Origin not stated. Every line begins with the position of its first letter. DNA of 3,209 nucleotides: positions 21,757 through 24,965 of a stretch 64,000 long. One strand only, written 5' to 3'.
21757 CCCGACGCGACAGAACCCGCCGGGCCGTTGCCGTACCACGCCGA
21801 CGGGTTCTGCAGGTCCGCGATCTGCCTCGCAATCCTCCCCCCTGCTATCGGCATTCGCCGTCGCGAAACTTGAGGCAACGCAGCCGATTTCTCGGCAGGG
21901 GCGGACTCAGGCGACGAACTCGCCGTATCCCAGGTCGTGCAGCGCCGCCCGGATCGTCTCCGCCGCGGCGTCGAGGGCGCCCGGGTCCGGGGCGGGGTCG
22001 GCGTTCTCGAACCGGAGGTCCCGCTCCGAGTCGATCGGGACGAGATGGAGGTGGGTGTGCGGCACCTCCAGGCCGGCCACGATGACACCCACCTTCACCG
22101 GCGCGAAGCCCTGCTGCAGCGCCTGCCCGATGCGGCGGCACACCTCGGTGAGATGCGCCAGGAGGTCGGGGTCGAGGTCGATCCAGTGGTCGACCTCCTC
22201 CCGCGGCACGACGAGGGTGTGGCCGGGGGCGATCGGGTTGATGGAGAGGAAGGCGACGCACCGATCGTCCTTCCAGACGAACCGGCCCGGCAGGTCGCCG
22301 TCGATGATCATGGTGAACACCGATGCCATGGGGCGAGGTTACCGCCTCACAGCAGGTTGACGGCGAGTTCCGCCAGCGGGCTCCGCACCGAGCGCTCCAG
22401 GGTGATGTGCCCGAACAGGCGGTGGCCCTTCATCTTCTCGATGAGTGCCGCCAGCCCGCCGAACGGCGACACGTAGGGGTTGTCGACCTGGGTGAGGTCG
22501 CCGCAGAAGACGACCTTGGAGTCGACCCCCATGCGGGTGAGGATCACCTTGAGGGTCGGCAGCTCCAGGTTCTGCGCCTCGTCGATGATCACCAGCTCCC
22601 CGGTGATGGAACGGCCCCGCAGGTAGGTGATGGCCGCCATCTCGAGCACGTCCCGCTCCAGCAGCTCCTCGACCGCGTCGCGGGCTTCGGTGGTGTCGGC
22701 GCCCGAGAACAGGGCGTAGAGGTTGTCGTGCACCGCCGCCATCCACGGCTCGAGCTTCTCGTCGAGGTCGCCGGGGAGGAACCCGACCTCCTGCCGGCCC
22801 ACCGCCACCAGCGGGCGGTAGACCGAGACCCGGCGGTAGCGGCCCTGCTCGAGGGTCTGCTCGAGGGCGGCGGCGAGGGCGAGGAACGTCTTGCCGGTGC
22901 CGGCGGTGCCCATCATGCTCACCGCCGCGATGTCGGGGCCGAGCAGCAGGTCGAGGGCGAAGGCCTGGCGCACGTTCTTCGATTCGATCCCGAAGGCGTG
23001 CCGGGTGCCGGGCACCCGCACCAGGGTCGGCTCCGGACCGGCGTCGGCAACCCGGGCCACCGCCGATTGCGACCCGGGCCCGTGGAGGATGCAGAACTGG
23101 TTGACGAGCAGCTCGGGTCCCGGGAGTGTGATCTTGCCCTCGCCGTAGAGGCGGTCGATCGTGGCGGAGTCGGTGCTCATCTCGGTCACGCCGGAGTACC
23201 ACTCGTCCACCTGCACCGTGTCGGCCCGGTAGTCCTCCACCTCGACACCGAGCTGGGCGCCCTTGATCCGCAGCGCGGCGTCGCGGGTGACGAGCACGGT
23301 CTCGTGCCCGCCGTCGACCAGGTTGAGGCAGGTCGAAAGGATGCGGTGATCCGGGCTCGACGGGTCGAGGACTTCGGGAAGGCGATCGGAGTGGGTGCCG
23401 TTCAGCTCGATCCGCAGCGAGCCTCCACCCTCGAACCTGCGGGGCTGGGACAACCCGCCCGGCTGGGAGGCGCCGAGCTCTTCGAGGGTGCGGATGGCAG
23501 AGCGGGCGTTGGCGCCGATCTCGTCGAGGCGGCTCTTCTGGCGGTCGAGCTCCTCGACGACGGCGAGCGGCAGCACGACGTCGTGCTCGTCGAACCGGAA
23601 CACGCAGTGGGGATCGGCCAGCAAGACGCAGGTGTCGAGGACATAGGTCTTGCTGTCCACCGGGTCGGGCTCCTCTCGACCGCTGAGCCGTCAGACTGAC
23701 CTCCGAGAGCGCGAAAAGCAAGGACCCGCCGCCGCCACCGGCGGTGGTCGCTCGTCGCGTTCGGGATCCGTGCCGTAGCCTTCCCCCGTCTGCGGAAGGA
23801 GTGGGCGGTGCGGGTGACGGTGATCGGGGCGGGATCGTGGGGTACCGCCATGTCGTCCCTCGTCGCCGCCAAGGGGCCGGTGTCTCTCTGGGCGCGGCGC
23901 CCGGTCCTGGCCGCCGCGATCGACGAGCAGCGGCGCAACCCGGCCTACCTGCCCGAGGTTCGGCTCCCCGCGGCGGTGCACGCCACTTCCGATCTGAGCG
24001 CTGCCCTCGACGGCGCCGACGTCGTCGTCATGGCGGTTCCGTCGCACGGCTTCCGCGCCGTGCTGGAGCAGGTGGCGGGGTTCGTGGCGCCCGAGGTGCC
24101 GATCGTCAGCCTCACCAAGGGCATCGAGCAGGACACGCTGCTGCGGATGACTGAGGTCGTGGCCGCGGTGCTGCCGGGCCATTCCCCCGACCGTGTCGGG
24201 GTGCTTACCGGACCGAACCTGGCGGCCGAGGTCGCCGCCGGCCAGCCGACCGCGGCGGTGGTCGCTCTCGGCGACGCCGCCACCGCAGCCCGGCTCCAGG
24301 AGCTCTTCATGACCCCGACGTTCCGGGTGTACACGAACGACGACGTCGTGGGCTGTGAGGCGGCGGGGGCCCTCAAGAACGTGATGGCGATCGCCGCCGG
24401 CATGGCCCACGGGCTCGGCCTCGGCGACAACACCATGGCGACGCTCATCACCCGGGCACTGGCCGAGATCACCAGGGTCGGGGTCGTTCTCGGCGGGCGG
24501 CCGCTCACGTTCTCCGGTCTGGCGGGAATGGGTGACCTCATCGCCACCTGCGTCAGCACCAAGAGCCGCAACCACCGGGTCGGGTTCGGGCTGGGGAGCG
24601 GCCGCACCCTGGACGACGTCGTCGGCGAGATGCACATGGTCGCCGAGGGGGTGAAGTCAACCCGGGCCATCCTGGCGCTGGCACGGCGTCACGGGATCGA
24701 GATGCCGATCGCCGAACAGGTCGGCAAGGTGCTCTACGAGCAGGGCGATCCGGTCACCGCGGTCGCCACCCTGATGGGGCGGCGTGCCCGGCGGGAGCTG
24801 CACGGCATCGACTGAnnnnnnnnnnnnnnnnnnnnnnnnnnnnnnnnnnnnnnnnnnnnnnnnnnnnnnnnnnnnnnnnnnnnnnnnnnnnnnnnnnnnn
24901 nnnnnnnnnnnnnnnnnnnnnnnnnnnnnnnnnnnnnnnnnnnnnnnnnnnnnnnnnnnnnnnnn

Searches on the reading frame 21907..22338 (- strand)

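Call 38: search_protein_families(library=pfam, proteins=[window:21907-22338:-], max_evalue=0.0001)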
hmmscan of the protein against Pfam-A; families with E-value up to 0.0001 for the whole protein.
window:21907-22338:- (143 aa): 2 families
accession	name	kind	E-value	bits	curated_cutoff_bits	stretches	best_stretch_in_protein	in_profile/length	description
PF01230.28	HIT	-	7.7e-22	78.2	21.5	1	16-103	4-96/98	HIT domain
PF11969.13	DcpS_C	-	9.4e-10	39.4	24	1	7-107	3-107/114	Scavenger mRNA decapping enzyme C-term binding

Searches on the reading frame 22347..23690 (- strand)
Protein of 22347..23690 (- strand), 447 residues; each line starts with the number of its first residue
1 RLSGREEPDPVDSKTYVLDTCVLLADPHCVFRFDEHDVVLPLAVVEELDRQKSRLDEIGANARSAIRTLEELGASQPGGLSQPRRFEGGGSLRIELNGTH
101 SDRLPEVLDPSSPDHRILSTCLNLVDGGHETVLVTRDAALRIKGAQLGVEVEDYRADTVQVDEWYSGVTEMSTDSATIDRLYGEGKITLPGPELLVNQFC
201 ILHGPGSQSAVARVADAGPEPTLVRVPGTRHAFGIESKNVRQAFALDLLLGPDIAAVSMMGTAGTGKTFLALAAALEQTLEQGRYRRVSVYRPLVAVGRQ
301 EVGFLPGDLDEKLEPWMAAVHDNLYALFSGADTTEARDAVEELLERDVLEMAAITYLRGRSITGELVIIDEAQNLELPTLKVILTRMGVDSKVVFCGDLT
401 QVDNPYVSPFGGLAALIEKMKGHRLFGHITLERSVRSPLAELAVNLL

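Call 38: search_protein_families(library=pfam, proteins=[window:22347-23690:-], max_evalue=0.0001)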
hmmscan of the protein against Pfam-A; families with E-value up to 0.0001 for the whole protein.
window:22347-23690:- (447 aa): 4 families
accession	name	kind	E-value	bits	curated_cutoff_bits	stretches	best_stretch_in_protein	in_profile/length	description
PF02562.22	PhoH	-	4.6e-48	163.9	27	1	235-445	2-202/205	PhoH-like protein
PF13638.12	PIN_4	-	4.4e-28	98.7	21.9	1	16-155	1-132/132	PIN domain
PF13604.12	AAA_30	-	3e-06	27.5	27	1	239-403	3-129/191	AAA domain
PF13245.12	AAA_19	-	3.8e-05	24.3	25.1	0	258-402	15-129/134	AAA domain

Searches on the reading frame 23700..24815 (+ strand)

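Call 38: search_protein_families(library=pfam, proteins=[window:23700-24815:+], max_evalue=0.0001)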
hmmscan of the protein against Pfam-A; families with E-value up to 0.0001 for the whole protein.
window:23700-24815:+ (371 aa): 5 families
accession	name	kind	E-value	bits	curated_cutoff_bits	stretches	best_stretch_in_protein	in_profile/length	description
PF07479.19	NAD_Gly3P_dh_C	-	6.7e-53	179.1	25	1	215-355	1-141/142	NAD-dependent glycerol-3-phosphate dehydrogenase C-terminus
PF01210.29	NAD_Gly3P_dh_N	-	5.9e-52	176.3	23.1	1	39-194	2-156/158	NAD-dependent glycerol-3-phosphate dehydrogenase N-terminus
PF20618.3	GPD_NAD_C_bact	-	1.9e-21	76.8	27.6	1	275-341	1-66/66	Bacterial GPD, NAD-dependent C-terminal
PF02558.23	ApbA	-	3.2e-07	30.5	22.2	1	39-160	1-121/150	Ketopantoate reductase PanE/ApbA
PF03807.23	F420_oxidored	-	2.3e-06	28.5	21.6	1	38-138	1-91/94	NADP oxidoreductase coenzyme F420-dependent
